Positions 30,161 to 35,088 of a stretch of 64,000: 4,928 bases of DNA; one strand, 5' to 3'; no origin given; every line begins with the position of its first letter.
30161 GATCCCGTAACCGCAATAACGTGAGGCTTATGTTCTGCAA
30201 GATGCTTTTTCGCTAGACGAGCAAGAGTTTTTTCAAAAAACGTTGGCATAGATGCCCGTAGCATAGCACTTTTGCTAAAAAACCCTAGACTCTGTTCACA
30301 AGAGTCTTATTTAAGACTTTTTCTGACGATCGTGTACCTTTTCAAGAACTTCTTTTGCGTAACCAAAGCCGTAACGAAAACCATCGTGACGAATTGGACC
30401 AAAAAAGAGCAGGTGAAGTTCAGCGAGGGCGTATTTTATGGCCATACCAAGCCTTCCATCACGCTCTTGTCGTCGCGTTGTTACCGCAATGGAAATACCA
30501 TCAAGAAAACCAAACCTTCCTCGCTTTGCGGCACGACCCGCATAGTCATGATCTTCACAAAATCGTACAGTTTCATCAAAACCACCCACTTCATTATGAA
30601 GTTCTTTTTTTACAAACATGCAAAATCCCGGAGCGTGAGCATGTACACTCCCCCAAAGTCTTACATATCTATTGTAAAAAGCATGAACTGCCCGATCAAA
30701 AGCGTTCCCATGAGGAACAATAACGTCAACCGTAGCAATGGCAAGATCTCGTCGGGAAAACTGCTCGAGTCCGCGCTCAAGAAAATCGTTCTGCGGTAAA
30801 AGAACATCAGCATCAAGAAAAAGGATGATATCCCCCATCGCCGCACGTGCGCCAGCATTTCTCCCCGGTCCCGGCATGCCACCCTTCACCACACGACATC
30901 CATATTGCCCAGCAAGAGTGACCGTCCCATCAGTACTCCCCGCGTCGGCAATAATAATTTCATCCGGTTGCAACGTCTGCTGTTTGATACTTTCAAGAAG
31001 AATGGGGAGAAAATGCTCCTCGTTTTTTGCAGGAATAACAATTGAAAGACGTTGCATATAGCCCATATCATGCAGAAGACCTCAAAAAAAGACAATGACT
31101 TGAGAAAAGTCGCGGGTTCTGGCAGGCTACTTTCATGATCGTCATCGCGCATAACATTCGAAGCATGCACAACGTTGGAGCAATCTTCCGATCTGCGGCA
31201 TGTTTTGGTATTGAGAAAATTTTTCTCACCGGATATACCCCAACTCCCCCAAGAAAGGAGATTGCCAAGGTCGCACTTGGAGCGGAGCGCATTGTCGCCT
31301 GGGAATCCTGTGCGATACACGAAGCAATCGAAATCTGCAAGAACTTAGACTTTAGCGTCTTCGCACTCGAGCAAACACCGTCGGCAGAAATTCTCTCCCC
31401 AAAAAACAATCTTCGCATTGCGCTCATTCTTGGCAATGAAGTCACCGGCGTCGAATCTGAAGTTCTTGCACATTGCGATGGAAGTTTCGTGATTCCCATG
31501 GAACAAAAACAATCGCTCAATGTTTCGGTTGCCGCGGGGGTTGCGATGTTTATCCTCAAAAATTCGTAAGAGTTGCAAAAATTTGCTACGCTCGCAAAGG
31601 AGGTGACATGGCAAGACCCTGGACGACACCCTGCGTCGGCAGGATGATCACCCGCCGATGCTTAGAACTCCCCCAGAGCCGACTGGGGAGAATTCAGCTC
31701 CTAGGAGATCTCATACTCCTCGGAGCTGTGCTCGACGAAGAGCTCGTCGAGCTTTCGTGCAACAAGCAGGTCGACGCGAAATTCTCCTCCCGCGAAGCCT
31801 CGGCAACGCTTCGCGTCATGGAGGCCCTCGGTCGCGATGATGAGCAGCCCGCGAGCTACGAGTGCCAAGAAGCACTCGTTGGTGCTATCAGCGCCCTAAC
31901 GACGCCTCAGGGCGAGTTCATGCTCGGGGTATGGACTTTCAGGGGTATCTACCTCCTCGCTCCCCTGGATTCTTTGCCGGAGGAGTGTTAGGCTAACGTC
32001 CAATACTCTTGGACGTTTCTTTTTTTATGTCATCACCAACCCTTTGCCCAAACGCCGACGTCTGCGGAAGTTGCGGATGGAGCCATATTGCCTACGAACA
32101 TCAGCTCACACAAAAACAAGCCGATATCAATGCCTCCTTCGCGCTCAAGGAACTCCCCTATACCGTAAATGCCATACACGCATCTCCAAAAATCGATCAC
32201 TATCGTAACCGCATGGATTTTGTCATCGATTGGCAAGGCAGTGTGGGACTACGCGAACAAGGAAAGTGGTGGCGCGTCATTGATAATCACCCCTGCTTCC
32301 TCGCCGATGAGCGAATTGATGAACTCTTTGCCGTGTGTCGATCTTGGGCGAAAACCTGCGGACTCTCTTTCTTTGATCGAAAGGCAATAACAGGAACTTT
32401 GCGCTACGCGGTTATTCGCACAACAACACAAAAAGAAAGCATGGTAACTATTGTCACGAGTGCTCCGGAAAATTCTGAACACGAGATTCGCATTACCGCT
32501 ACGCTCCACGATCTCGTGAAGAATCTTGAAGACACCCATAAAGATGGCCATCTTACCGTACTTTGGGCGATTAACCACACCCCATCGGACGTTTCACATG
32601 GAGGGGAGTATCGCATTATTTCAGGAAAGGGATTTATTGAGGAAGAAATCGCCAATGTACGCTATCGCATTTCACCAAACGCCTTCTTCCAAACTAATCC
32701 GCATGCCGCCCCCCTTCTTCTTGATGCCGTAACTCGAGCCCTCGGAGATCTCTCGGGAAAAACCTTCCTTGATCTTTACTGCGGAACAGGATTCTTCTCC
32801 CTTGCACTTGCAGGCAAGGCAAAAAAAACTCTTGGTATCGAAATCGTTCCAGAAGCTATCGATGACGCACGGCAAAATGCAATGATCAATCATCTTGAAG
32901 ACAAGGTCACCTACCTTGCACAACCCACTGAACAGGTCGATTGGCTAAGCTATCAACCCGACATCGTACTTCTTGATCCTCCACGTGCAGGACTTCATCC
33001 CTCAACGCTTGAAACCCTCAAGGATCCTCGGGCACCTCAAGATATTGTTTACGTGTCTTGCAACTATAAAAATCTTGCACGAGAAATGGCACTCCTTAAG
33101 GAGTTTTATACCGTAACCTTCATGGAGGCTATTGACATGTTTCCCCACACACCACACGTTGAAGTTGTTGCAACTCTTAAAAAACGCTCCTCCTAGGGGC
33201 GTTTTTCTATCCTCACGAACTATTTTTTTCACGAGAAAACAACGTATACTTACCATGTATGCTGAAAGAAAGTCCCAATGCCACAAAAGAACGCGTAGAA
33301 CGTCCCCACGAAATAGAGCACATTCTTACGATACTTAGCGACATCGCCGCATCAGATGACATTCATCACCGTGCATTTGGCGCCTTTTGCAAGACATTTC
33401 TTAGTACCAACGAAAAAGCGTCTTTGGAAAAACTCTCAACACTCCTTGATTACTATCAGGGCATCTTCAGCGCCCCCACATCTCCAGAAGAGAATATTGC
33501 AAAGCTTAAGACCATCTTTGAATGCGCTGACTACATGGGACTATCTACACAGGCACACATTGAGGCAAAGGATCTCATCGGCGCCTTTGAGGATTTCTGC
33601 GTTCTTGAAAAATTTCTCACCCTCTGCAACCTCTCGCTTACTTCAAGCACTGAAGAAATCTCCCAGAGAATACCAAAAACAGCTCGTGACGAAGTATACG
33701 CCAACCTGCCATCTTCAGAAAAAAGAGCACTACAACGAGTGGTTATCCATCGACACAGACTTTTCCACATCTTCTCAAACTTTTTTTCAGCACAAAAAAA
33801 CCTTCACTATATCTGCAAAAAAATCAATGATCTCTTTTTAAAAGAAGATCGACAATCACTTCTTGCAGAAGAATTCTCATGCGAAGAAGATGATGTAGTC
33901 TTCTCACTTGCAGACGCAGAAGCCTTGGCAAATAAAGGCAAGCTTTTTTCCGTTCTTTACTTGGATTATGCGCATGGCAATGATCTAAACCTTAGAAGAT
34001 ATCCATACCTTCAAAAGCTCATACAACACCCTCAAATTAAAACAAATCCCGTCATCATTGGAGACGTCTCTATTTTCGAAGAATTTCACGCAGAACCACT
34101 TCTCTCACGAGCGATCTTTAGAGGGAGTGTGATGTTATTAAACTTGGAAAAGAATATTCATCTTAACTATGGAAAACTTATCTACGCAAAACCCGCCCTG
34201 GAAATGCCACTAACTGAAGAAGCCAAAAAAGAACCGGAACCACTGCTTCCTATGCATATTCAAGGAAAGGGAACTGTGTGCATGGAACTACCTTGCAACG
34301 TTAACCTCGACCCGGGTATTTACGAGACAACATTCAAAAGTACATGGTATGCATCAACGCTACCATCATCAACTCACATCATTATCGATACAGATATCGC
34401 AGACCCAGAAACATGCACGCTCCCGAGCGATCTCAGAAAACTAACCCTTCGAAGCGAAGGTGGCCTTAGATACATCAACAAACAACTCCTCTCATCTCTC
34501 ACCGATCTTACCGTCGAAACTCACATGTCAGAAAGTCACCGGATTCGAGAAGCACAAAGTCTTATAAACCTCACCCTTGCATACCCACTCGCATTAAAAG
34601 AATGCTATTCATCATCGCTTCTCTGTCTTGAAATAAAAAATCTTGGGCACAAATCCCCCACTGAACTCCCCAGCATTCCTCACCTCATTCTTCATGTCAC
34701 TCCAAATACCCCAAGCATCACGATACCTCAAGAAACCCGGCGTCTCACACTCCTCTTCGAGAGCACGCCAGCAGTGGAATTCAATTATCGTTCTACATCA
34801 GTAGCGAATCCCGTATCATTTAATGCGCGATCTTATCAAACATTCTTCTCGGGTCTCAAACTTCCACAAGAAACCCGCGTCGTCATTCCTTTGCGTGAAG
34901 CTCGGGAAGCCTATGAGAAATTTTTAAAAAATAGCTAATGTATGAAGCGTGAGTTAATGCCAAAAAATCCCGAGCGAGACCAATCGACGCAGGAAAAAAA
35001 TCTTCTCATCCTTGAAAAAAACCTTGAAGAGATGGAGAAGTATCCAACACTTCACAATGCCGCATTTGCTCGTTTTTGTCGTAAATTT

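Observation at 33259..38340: Tandem array of three divergent ~560-aa LRR-like paralogues with conserved junctions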

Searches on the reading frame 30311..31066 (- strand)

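Call 19: search_protein_families(library=pfam, proteins=[window:30311-31066:-], max_evalue=0.01)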
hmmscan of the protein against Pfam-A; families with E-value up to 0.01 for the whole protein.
window:30311-31066:- (251 aa): 5 families
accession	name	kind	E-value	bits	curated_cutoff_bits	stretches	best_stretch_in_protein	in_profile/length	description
PF00535.33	Glycos_transf_2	-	8.8e-27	94.5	23.3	1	8-160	1-167/168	Glycosyl transferase family 2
PF13641.12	Glyco_tranf_2_3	-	4.5e-09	37.1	27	1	6-184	2-199/230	Glycosyltransferase like family 2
PF10111.15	Glyco_tranf_2_2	-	1.6e-07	31.5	27.3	1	8-182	1-202/276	Glycosyltransferase like family 2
PF13506.12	Glyco_transf_21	-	1.7e-05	24.8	21.7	1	72-183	25-141/174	Glycosyl transferase family 21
PF13632.12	Glyco_trans_2_3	-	6.5e-05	23.3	27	1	80-183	1-110/198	Glycosyl transferase family group 2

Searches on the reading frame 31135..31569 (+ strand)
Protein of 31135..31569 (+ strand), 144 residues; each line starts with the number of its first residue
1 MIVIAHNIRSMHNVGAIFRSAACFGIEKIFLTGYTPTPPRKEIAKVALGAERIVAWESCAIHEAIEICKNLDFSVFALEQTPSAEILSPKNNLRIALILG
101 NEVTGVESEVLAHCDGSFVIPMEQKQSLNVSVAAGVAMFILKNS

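Call 19: search_protein_families(library=pfam, proteins=[window:31135-31569:+], max_evalue=0.01)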
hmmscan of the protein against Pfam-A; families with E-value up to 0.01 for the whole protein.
window:31135-31569:+ (144 aa): 1 family
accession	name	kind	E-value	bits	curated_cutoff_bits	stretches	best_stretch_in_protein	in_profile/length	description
PF00588.24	SpoU_methylase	-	1.1e-30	107.1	29.7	1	1-139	2-142/142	SpoU rRNA Methylase family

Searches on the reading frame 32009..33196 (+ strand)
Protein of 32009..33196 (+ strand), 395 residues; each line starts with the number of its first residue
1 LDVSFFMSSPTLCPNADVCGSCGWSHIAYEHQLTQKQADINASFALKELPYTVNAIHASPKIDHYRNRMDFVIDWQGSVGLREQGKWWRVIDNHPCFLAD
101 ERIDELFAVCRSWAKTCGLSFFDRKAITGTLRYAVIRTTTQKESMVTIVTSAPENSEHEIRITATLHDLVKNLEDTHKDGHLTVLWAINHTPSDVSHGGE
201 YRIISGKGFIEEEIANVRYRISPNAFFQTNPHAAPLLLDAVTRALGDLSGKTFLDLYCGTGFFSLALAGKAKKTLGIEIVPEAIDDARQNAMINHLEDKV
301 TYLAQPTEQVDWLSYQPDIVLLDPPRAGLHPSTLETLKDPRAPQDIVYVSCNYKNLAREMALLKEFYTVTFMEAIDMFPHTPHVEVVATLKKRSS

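Call 19: search_protein_families(library=pfam, proteins=[window:32009-33196:+], max_evalue=0.01)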
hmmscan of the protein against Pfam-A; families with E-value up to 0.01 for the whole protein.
window:32009-33196:+ (395 aa): 10 families
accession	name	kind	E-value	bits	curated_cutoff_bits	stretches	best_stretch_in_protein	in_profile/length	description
PF05958.17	tRNA_U5-meth_tr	-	5.9e-28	98.3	23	2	309-392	276-356/357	tRNA (Uracil-5-)-methyltransferase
PF13847.12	Methyltransf_31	-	3e-08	33.9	27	1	249-323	3-81/145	Methyltransferase domain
PF02475.24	TRM5-TYW2_MTfase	-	5.5e-08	33.4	28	1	250-321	37-109/164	TRM5/TYW2 methyltransferase domain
PF13649.12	Methyltransf_25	-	7.6e-07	30.2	27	1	254-319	2-67/97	Methyltransferase domain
PF03602.21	Cons_hypoth95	-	1e-05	25.7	24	1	248-353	40-152/182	Conserved hypothetical protein 95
PF06325.19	PrmA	-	3.2e-05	24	22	1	247-311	159-223/296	Ribosomal protein L11 methyltransferase (PrmA)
PF05175.20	MTS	-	4e-05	23.8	23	1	234-325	20-107/170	Methyltransferase small domain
PF13489.12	Methyltransf_23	-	0.00022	21.4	27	1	235-381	7-97/164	Methyltransferase domain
PF08241.18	Methyltransf_11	-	0.00023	22.2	21.2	1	254-321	1-65/95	Methyltransferase domain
PF09445.16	Methyltransf_15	-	0.00035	20.6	22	1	251-329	2-84/165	RNA cap guanine-N2 methyltransferase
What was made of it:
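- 33180..33206 (+): Intrinsic-terminator-like hairpin ending the upstream rumA-type methyltransferase gene. It isolates the array as its own transcription unit. The rumA-like gene 32009-33196 is identified by Pfam tRNA_U5-meth_tr (call 19).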

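Call 23: find_related_loci(query=window:32009-33196:+, collection=genome_contigs, flank=10000)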
Query window:32009-33196:+ (395 aa) in genome_contigs; peptide patterns used: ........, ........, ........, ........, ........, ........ (x = any residue, [..] = any of these).
66 stretches matched a pattern; 16 encode a relative of the query (tblastn E <= 1e-3); 16 distinct loci.
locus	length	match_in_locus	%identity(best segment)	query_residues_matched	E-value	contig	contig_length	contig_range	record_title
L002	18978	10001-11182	69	13-394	0e+0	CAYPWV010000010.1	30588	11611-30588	MAG TPA_asm: uncultured Gammaproteobacteria bacterium isolate SRP342105_co1_259 genome assembly, contig: NODE_1927_lengt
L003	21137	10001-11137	68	6-393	0e+0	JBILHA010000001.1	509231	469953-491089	MAG: Candidatus Kapaibacterium sp. isolate ME2016-10-14_3300044974_group7_bin65 Rohwer_bin1516_scaffold_1_c1, whole geno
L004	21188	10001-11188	61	4-393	8e-166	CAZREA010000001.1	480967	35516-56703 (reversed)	MAG TPA_asm: uncultured Gammaproteobacteria bacterium isolate SRP342105_co2_22 genome assembly, contig: NODE_3_length_48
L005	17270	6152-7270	61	10-393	8e-161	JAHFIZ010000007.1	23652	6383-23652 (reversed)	MAG: Candidatus Uhrbacteria bacterium isolate nzgw374 NODE_1941_length_23653_cov_3.836351, whole genome shotgun sequence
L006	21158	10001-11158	58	12-393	3e-148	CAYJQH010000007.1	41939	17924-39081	MAG TPA_asm: uncultured Gammaproteobacteria bacterium isolate ERP125453_co1_14 genome assembly, contig: NODE_694_length_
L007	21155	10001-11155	56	1-394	1e-147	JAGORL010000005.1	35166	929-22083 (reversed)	Patescibacteria group bacterium isolate Gw_Eff_bin_264 Gw_Eff_2190_length_35166_cov_9.737207, whole genome shotgun seque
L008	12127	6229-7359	57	8-393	7e-147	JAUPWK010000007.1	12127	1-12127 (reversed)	MAG: Patescibacteria group bacterium isolate erpe_2018_sw_45hr_WHONDRS-SW48-000100_B_bin.48 scaffold_84578, whole genome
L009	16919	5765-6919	56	3-394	5e-143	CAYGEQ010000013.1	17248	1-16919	MAG TPA_asm: uncultured Gammaproteobacteria bacterium isolate ERP113451_co1_208 genome assembly, contig: NODE_3830_lengt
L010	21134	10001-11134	57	13-395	8e-143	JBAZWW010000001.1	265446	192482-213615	MAG: Patescibacteria group bacterium isolate SO_2017_GW1_41 NODE_341_length_265446_cov_1.714382_OW334_2017, whole genome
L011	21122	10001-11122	56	11-393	2e-142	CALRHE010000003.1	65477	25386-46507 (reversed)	MAG: Candidatus Uhrbacteria bacterium isolate MaH-09apr19-21 genome assembly, contig: MaH-09apr19-C758, whole genome sho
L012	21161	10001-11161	56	6-393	9e-142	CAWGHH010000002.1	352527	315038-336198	MAG: Candidatus Uhrbacteria bacterium isolate MFD02832.bin.1.179 genome assembly, contig: contig_16770, whole genome sho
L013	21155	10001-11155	54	12-393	2e-141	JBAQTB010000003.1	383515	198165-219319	MAG: Patescibacteria group bacterium isolate MFD03292_ilm_asm_bin19 k127_108207, whole genome shotgun sequence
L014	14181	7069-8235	67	13-394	1e-180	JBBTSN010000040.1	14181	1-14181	MAG: Patescibacteria group bacterium isolate H41-bin180_1 H41_bin180_1_000000000040, whole genome shotgun sequence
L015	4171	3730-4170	68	8-154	3e-66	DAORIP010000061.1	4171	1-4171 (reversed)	MAG TPA_asm: bacterium isolate AMR_MDS_5574 NODE_4487_length_4171_cov_4.482507, whole genome shotgun sequence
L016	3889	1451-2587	32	13-393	7e-50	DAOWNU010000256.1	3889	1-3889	MAG TPA_asm: bacterium isolate CSMAG_3036 CSMAG_3036_k141_832190_length_3889_cov_14.9584, whole genome shotgun sequence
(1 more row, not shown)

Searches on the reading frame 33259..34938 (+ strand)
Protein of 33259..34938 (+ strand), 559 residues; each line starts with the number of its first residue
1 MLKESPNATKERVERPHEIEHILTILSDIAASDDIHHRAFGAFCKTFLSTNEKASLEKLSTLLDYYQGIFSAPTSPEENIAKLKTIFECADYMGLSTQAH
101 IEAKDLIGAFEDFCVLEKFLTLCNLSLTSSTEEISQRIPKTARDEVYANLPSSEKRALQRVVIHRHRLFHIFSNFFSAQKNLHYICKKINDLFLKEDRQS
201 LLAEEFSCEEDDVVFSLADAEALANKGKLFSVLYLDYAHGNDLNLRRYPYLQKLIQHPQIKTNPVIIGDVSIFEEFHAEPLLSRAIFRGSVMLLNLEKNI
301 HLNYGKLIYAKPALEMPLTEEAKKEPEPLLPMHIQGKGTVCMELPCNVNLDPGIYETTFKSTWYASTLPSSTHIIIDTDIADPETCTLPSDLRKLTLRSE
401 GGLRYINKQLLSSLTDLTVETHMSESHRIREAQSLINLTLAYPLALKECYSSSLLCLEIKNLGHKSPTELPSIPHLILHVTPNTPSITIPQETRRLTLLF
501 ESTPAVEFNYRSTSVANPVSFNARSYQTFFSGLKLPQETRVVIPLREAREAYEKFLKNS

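Call 7: search_protein_families(library=pfam, proteins=[window:33259-34938:+], max_evalue=1)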
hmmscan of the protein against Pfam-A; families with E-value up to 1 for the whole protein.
window:33259-34938:+ (559 aa): 1 family
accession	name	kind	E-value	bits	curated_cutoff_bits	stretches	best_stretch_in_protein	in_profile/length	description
PF18913.5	FBPase_C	-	0.094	13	27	1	66-91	53-78/127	Fructose-1-6-bisphosphatase, C-terminal domain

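Call 35: search_protein_families(library=padloc, proteins=[window:33259-34938:+], max_evalue=1)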
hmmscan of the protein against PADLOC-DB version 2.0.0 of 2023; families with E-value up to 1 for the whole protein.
window:33259-34938:+ (559 aa): 0 families

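Call 36: search_protein_families(library=ncbifam, proteins=[window:33259-34938:+], max_evalue=1)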
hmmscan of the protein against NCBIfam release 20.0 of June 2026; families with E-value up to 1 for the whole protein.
window:33259-34938:+ (559 aa): 1 family
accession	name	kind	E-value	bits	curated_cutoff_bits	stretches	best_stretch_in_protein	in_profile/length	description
NF047776.1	LIC11485_Nterm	subfamily_domain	0.16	11.8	80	1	142-206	6-68/105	LIC_11485 family protein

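Call 37: search_protein_families(library=phrogs, proteins=[window:33259-34938:+], max_evalue=1)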
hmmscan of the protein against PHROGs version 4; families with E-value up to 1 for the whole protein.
window:33259-34938:+ (559 aa): 1 family
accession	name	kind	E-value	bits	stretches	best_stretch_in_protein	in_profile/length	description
phrog_34424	-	unknown function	0.32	11.8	1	46-76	8-39/48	-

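Call 39: list_cluster_members(proteins=[window:33259-34935:+, window:34942-36630:+, window:36637-38337:+, window:38365-38937:-, window:32009-33193:+])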
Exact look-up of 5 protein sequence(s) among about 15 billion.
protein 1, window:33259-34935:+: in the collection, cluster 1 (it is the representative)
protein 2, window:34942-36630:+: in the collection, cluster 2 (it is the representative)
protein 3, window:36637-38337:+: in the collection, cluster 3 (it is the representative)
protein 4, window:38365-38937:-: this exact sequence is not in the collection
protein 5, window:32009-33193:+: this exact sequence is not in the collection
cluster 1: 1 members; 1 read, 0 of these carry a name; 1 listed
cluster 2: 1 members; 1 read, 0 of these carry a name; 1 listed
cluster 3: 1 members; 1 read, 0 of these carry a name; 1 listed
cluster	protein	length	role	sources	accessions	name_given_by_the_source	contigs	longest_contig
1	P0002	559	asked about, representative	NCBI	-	-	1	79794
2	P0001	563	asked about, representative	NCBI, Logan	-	-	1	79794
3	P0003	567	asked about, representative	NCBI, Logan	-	-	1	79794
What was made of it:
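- The three clusters have one member each among 15e9 proteins (call 39).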
